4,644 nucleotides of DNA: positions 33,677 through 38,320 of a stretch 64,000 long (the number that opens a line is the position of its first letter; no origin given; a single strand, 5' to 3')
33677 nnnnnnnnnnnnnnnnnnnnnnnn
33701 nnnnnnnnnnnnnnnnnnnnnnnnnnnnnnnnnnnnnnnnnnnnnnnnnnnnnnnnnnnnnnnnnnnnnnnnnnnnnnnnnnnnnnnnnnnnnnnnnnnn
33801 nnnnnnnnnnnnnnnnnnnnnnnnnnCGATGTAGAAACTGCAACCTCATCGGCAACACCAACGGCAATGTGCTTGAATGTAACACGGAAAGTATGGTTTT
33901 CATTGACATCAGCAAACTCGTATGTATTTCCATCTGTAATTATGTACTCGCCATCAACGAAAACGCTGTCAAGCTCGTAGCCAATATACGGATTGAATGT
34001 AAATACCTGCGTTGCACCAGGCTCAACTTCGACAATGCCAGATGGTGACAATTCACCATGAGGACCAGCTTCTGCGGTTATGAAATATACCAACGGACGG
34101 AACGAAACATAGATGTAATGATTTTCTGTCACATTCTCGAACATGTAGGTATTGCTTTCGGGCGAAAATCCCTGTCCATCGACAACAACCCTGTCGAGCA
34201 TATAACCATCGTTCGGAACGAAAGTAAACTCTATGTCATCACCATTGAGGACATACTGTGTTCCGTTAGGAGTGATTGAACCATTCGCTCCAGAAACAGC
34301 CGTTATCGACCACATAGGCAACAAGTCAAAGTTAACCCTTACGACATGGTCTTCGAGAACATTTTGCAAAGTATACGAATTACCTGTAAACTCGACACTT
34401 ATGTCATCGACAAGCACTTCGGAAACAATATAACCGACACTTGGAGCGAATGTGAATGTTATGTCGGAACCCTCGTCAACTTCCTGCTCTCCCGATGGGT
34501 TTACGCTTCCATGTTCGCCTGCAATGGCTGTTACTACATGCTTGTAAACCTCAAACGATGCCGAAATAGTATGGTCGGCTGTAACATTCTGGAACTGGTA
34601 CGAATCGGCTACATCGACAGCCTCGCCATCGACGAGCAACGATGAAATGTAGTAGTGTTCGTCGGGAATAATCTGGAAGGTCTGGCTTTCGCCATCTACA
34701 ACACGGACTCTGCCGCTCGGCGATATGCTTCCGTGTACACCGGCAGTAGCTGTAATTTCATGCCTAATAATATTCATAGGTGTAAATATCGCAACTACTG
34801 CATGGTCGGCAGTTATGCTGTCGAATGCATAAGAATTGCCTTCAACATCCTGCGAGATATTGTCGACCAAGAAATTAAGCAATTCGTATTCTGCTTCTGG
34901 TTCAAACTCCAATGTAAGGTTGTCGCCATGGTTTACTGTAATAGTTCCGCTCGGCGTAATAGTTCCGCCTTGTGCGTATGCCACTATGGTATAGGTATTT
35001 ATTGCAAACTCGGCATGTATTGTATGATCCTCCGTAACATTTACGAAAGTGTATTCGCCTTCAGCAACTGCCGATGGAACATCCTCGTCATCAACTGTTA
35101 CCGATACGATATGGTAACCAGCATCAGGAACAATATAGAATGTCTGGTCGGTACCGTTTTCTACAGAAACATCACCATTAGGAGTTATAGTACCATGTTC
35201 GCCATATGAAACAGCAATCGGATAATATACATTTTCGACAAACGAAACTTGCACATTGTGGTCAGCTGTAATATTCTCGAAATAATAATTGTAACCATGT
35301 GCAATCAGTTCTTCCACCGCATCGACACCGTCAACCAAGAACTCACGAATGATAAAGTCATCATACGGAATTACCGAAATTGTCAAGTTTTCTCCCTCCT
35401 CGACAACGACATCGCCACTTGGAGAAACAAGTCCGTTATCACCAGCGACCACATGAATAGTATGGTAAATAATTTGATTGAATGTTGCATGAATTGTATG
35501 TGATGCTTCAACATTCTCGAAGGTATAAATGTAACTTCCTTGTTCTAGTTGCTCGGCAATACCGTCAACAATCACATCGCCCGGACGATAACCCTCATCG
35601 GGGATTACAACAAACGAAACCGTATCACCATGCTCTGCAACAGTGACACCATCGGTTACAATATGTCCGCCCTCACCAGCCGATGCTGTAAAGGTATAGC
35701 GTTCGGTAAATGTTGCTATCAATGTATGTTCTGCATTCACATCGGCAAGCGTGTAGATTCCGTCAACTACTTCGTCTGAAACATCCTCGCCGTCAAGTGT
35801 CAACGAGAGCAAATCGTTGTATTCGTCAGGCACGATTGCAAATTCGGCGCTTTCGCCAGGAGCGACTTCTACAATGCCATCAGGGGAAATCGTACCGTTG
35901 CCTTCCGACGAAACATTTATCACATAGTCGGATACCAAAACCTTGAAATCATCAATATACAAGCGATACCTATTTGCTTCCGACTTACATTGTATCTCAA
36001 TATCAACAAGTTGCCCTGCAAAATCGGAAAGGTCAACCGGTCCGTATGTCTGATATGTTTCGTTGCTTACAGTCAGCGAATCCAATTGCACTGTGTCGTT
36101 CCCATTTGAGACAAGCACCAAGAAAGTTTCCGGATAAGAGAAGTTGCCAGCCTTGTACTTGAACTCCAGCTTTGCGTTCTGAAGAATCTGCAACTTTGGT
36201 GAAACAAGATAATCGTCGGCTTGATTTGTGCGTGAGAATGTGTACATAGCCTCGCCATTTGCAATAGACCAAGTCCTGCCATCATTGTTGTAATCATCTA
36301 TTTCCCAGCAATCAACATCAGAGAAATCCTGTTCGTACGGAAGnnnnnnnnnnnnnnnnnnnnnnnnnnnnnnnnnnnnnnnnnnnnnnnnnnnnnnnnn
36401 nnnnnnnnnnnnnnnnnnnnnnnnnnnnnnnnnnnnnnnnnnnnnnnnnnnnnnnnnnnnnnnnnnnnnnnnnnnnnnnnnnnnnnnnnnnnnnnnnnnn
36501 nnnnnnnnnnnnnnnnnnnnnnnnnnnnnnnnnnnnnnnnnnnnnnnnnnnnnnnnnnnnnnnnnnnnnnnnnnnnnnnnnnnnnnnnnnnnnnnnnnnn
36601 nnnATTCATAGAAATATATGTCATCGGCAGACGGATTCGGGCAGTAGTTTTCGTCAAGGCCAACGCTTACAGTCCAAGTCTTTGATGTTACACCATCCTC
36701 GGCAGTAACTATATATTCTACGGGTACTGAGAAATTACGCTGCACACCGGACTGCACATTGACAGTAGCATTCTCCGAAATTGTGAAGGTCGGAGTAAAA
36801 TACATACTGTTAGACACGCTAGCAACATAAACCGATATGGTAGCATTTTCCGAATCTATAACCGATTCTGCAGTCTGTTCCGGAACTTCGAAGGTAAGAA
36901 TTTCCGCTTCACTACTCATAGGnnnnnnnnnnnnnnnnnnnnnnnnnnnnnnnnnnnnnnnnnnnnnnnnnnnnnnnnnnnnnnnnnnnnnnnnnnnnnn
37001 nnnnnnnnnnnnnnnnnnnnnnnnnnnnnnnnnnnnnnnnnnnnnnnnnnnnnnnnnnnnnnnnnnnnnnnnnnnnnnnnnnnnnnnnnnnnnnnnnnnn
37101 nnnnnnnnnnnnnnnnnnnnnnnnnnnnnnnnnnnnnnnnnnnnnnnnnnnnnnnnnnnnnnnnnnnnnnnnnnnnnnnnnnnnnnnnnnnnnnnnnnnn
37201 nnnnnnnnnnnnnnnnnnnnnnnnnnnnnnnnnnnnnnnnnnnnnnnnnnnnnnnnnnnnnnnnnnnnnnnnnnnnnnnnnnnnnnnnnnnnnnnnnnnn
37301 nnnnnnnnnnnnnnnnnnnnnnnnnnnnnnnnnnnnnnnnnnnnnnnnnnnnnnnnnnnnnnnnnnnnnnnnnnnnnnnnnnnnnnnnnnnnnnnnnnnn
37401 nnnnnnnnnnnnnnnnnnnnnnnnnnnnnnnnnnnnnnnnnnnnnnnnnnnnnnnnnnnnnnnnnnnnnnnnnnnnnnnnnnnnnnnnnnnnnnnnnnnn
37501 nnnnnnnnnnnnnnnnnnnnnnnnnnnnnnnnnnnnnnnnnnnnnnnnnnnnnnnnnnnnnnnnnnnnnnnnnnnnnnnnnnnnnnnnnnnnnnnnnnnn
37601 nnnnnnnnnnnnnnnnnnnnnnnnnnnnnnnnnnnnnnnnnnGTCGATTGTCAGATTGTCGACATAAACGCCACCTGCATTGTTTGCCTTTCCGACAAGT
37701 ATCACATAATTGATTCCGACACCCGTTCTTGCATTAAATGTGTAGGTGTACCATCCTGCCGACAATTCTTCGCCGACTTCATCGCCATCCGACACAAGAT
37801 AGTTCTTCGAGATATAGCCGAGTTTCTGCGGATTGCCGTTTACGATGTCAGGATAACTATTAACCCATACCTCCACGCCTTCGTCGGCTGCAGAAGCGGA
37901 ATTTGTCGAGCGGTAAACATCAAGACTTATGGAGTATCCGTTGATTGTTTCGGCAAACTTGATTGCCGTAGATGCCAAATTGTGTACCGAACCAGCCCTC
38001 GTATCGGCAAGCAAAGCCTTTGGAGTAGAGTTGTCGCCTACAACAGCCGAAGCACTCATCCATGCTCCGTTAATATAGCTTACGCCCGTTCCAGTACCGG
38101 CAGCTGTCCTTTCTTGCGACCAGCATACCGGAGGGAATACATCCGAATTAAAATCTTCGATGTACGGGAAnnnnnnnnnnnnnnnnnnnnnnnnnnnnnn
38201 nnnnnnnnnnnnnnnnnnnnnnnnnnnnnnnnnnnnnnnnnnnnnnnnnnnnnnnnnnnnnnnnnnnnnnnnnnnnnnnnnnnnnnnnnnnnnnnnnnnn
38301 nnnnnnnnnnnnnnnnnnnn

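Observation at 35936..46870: Giant gene 2 is built from nine jelly-roll + FN3 supermodules with a conserved junction grammar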

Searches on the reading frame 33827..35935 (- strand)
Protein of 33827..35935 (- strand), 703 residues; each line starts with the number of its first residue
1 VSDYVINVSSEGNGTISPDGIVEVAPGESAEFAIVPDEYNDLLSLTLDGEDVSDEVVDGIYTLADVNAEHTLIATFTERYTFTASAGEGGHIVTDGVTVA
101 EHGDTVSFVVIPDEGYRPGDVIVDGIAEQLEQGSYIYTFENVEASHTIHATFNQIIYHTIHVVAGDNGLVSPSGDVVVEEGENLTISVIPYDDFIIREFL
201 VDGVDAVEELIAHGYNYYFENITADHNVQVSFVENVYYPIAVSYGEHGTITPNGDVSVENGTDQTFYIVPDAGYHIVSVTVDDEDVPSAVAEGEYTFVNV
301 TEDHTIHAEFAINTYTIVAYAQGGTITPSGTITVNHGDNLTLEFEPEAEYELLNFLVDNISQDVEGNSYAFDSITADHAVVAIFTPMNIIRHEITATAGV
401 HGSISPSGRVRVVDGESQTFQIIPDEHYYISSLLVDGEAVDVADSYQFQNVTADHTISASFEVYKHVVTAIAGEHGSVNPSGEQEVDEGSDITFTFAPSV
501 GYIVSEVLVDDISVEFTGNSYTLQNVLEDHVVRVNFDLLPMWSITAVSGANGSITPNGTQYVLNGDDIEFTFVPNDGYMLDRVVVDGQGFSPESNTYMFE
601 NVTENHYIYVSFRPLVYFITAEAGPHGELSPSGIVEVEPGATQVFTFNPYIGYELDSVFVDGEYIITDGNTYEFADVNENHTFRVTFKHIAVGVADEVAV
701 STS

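Call 20: search_protein_families(library=pfam, proteins=[window:33827-35935:-], max_evalue=0.1)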
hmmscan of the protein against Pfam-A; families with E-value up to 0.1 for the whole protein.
window:33827-35935:- (703 aa): 4 families
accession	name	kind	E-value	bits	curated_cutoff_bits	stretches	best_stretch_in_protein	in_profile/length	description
PF18998.6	Flg_new_2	-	6e-38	129.1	23.6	6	238-313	1-72/73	Divergent InlB B-repeat domain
PF21514.3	FimA-like_C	-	0.0061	16.7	27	0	222-261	109-147/189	FimA-like major fimbrial subunit protein, C-terminal domain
PF02080.26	TrkA_C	-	0.0075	16.6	27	0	315-356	28-70/71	TrkA-C domain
PF07991.19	KARI_N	-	0.094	12.7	20.6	0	82-156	40-105/165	Acetohydroxy acid isomeroreductase, NADPH-binding domain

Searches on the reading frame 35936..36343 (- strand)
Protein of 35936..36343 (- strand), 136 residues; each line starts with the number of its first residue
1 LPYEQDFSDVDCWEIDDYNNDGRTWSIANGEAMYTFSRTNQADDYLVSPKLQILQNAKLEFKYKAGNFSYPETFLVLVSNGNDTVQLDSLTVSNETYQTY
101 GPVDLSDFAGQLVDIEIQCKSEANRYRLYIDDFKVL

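Call 10: search_protein_families(library=pfam, proteins=[window:35936-36343:-], max_evalue=1)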
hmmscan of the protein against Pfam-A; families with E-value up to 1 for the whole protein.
window:35936-36343:- (136 aa): 3 families
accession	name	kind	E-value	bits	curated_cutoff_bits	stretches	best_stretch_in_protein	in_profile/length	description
PF07675.18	Cleaved_Adhesin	-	0.0047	17.3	21.4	1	13-96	17-117/174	Cleaved Adhesin Domain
PF14289.11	DUF4369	-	0.026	15.5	25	1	73-118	14-59/91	Domain of unknown function (DUF4369)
PF24068.1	TPD1_C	-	0.13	12.7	27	0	39-73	58-91/98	Tapetum determinant 1, C-terminal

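Call 11: search_protein_families(library=ncbifam, proteins=[window:35936-36343:-], max_evalue=1)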
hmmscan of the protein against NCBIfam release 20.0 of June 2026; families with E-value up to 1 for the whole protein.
window:35936-36343:- (136 aa): 2 families
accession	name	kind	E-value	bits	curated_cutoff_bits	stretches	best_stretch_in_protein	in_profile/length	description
NF038128.1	choice_anch_J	domain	6e-13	49.3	30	1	5-135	4-162/162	choice-of-anchor J domain-containing protein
NF052644.1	T9SS_DNase_Rie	equivalog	2.9e-05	23.5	260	1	43-135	78-167/251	T9SS-dependent surface endonuclease, AS87_RS02955 family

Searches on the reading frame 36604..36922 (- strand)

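Call 20: search_protein_families(library=pfam, proteins=[window:36604-36922:-], max_evalue=0.1)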
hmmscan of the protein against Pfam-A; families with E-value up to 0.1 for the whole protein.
window:36604-36922:- (106 aa): 3 families
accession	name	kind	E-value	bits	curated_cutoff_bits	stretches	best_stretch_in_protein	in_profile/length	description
PF16410.10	DUF5018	-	9.7e-14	51.4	38.2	1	3-88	131-214/352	Domain of unknown function (DUF5018)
PF22243.2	DUF5018-rel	-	0.00017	22.1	28.1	1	45-85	70-114/115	DUF5018-related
PF12733.13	Cadherin-like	-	0.00032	21.5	24.2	1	24-87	35-86/89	Cadherin-like beta sandwich domain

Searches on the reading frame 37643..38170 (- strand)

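Call 10: search_protein_families(library=pfam, proteins=[window:37643-38170:-], max_evalue=1)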
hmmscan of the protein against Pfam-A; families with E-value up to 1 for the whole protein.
window:37643-38170:- (176 aa): 1 family
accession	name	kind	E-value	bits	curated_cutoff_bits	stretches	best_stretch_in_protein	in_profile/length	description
PF19696.4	DUF6196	-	0.26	11.7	25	0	138-169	92-121/144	Family of unknown function (DUF6196)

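Call 11: search_protein_families(library=ncbifam, proteins=[window:37643-38170:-], max_evalue=1)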
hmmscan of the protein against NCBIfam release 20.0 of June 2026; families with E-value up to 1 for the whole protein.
window:37643-38170:- (176 aa): 0 families
